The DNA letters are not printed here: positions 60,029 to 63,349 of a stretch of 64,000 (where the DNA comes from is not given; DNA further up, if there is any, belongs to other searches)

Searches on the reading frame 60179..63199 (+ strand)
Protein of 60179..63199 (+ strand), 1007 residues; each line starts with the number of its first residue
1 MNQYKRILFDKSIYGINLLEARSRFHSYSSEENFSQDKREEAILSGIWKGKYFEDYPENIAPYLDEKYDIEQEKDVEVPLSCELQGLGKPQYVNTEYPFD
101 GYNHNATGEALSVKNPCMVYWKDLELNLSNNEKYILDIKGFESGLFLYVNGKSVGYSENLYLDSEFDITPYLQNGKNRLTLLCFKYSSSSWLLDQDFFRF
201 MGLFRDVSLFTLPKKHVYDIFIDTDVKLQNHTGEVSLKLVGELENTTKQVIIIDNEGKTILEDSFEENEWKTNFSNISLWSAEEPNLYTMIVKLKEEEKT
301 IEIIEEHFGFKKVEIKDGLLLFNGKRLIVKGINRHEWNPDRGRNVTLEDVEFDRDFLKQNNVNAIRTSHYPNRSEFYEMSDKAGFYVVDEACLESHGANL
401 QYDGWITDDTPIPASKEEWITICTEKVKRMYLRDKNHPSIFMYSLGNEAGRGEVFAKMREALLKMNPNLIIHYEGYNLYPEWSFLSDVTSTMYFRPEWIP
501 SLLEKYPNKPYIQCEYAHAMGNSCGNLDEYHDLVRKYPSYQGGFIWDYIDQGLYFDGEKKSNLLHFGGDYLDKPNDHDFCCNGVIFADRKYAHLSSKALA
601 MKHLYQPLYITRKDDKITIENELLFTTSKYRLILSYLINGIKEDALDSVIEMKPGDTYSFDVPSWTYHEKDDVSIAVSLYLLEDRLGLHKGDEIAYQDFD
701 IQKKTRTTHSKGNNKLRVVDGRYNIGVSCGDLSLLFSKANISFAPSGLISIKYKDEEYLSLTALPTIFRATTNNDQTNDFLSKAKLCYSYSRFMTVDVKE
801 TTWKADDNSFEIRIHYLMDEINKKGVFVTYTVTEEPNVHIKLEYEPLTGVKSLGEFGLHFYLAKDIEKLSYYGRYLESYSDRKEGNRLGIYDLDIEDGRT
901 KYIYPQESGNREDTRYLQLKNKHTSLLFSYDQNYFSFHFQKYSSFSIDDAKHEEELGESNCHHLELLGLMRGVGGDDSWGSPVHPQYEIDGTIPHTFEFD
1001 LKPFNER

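Call 59: search_protein_families(library=pfam, proteins=[window:60179-63199:+], max_evalue=0.0001)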
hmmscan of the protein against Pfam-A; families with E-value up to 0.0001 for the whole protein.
window:60179-63199:+ (1007 aa): 6 families
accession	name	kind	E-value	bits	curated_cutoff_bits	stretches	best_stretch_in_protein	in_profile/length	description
PF02836.23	Glyco_hydro_2_C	-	4e-88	295.9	21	1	313-608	1-300/302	Glycosyl hydrolases family 2, TIM barrel domain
PF02929.23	Bgal_small_N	-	8.4e-50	170.2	25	1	745-1000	13-247/248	Beta galactosidase small chain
PF02837.24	Glyco_hydro_2_N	-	4.3e-22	79.3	28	1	44-213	4-169/169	Glycosyl hydrolases family 2, sugar binding domain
PF00703.27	Glyco_hydro_2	-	2.9e-12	47.8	23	1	216-311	2-109/109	Glycosyl hydrolases family 2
PF16353.11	LacZ_4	-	6.7e-06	26.7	27.3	1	617-701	1-86/87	Beta-galactosidase, domain 4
PF22666.2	Glyco_hydro_2_N2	-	9.8e-06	26.2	27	1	113-181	45-115/167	Glycosyl hydrolase 2 galactose-binding domain-like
